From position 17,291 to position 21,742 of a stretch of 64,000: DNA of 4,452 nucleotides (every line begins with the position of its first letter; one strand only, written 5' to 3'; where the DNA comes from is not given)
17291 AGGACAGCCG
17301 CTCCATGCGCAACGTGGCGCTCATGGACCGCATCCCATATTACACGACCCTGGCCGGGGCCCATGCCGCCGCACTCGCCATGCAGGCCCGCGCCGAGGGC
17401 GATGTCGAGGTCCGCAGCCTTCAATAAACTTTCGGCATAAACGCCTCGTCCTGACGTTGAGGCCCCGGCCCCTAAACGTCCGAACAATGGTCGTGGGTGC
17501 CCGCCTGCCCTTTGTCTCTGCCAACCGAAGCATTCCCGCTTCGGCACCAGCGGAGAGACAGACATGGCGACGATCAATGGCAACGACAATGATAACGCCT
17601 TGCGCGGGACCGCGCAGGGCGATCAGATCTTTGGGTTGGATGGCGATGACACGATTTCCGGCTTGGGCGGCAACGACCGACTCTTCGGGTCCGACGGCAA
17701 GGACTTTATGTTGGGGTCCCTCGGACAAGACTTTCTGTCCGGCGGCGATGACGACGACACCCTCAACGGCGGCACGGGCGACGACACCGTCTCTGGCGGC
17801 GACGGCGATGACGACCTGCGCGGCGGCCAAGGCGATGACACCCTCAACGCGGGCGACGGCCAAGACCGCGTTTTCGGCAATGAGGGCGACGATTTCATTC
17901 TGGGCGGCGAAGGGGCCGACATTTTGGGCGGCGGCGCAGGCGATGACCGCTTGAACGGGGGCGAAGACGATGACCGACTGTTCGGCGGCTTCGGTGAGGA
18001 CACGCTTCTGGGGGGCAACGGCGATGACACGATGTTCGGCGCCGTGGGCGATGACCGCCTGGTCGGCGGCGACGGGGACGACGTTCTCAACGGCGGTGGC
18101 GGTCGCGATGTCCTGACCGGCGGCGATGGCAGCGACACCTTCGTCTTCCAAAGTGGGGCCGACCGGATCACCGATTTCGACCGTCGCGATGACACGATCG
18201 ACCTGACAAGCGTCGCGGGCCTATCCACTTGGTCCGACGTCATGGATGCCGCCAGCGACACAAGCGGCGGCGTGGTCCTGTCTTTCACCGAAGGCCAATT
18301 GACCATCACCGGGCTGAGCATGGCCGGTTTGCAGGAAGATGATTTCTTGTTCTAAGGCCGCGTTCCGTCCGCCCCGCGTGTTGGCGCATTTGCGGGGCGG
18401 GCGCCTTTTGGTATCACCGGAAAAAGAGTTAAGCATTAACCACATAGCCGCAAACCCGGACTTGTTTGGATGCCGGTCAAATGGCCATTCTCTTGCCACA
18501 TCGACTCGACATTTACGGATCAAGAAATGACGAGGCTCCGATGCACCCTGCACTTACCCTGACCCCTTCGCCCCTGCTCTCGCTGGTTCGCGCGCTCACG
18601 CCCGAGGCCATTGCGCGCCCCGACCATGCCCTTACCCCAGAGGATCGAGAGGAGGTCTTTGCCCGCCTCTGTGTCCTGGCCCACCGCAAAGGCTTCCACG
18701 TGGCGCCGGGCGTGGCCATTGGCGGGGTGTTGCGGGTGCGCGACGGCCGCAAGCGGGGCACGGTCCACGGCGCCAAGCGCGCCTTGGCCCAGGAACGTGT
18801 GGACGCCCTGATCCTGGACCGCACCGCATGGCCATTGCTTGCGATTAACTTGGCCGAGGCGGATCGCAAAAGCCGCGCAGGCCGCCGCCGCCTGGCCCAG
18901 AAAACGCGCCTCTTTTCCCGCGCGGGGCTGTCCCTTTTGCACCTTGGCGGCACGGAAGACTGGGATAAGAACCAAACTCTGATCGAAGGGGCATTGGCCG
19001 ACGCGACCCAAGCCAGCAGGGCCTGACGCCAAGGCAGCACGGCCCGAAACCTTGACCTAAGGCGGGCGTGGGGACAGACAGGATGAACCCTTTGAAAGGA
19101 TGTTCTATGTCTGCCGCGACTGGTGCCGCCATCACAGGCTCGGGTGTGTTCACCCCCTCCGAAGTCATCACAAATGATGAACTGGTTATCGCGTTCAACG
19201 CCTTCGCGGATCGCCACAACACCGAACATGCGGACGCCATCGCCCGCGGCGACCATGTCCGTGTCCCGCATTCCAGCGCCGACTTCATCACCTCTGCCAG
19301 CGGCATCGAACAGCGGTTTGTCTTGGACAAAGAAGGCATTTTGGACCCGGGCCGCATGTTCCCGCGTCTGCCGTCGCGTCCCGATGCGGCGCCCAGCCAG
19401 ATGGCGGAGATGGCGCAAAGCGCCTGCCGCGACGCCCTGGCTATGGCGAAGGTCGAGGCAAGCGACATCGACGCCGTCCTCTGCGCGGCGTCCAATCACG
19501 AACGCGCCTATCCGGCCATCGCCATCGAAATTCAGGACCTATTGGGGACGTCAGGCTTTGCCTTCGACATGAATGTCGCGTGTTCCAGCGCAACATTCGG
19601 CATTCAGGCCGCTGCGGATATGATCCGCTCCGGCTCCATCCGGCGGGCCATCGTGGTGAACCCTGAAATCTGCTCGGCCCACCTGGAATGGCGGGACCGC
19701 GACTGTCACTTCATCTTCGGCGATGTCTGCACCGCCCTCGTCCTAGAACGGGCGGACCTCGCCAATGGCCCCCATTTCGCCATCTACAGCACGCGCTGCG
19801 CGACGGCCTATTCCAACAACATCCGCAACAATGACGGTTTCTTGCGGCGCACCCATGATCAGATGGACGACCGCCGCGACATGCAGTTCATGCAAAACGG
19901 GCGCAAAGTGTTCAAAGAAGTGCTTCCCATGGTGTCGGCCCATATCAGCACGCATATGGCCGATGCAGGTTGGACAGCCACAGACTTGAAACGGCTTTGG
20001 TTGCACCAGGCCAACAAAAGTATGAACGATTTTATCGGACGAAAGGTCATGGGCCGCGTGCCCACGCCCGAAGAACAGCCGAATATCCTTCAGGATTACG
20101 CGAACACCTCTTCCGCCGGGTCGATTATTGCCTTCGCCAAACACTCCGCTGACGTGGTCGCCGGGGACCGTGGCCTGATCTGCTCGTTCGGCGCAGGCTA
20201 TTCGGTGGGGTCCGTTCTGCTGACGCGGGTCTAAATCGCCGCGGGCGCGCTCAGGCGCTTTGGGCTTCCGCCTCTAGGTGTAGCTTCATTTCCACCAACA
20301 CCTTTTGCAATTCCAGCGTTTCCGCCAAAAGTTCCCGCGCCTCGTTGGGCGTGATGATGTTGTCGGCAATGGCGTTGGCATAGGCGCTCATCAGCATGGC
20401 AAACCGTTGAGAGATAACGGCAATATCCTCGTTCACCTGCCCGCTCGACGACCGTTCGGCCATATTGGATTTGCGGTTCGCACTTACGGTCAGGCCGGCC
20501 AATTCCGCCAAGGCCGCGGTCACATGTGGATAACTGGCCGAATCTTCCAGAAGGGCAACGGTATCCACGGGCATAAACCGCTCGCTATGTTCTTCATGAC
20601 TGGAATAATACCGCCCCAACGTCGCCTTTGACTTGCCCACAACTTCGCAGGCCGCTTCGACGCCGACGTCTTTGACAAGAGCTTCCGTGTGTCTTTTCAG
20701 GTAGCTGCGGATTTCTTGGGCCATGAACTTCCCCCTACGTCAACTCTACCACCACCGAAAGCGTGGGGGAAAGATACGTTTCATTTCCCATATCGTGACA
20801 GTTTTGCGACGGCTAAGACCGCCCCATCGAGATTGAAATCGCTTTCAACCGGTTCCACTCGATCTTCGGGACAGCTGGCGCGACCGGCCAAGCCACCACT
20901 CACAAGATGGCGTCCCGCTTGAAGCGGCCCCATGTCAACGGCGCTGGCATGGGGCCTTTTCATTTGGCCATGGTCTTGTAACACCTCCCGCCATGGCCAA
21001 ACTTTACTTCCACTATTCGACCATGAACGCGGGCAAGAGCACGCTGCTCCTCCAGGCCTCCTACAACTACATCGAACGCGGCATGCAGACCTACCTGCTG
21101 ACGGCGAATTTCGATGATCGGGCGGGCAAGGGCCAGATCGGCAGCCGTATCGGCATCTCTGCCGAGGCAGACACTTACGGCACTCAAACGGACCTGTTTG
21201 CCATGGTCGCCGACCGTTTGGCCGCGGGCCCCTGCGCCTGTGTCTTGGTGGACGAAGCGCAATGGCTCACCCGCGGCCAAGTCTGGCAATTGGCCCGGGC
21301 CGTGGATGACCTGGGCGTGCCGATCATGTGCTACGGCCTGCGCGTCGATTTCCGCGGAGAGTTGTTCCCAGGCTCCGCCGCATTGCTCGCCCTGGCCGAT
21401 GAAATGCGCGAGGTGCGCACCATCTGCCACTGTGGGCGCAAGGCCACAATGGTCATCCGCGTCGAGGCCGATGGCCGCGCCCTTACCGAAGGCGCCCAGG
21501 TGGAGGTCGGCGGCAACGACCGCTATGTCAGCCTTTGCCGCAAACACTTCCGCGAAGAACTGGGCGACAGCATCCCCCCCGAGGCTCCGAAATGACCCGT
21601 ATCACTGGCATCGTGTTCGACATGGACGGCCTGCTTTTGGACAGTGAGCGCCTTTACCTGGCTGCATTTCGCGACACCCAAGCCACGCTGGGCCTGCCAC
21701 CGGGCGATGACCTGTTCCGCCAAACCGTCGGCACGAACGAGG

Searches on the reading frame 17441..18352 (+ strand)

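Call 69: search_protein_families(library=pfam, proteins=[window:17441-18352:+], max_evalue=0.0001)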
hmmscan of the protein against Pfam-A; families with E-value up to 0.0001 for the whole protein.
window:17441-18352:+ (304 aa): 1 family
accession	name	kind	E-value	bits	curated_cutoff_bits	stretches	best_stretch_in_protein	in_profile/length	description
PF00353.25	HemolysinCabind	-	1.1e-50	169.5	23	8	128-162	2-36/36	RTX calcium-binding nonapeptide repeat (4 copies)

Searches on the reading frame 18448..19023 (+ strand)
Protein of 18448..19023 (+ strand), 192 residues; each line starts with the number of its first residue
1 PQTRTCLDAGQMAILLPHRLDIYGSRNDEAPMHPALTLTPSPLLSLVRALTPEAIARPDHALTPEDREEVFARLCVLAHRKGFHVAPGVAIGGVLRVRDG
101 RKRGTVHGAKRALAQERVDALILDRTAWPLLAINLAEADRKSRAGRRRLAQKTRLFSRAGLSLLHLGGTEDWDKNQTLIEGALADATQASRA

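Call 69: search_protein_families(library=pfam, proteins=[window:18448-19023:+], max_evalue=0.0001)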
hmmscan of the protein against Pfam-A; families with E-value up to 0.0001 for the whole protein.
window:18448-19023:+ (192 aa): 1 family
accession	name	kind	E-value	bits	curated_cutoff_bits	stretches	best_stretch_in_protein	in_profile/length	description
PF10881.14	DUF2726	-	4.4e-08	33.4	24.7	1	82-167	23-109/126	Protein of unknown function (DUF2726)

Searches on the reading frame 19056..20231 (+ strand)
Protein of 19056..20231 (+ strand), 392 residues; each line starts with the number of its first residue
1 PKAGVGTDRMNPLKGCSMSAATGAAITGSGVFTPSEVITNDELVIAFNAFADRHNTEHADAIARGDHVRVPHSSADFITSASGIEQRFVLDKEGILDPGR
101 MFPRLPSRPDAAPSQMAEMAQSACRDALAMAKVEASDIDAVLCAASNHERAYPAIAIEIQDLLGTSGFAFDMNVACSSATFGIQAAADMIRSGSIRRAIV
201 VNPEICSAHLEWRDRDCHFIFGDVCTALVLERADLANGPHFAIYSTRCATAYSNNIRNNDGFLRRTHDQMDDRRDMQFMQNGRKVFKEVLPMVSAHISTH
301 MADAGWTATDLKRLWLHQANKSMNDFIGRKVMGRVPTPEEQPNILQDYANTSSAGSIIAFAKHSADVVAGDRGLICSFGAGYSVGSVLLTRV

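Call 69: search_protein_families(library=pfam, proteins=[window:19056-20231:+], max_evalue=0.0001)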
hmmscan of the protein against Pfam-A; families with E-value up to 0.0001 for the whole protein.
window:19056-20231:+ (392 aa): 3 families
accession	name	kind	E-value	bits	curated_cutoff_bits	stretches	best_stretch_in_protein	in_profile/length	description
PF08545.16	ACP_syn_III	-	4.8e-20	71.7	24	1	170-238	1-66/80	3-Oxoacyl-[acyl-carrier-protein (ACP)] synthase III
PF08541.16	ACP_syn_III_C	-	7.2e-19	68.2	26.6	1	302-389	2-88/90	3-Oxoacyl-[acyl-carrier-protein (ACP)] synthase III C terminal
PF00108.29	Thiolase_N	-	4.1e-06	26.8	26.4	1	115-212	22-121/260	Thiolase, N-terminal domain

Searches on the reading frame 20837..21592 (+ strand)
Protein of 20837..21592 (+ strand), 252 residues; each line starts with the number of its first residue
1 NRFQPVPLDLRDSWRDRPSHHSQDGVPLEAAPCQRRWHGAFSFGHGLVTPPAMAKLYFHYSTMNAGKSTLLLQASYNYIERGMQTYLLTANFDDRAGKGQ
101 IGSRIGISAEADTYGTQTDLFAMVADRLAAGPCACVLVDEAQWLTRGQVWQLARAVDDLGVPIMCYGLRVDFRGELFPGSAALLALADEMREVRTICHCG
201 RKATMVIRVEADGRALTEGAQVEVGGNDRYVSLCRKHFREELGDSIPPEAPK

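Call 69: search_protein_families(library=pfam, proteins=[window:20837-21592:+], max_evalue=0.0001)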
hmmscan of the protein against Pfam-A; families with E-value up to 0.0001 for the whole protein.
window:20837-21592:+ (252 aa): 1 family
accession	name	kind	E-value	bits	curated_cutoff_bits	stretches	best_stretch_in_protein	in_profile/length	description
PF00265.24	TK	-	5.6e-48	163.5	20.6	1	55-238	2-176/176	Thymidine kinase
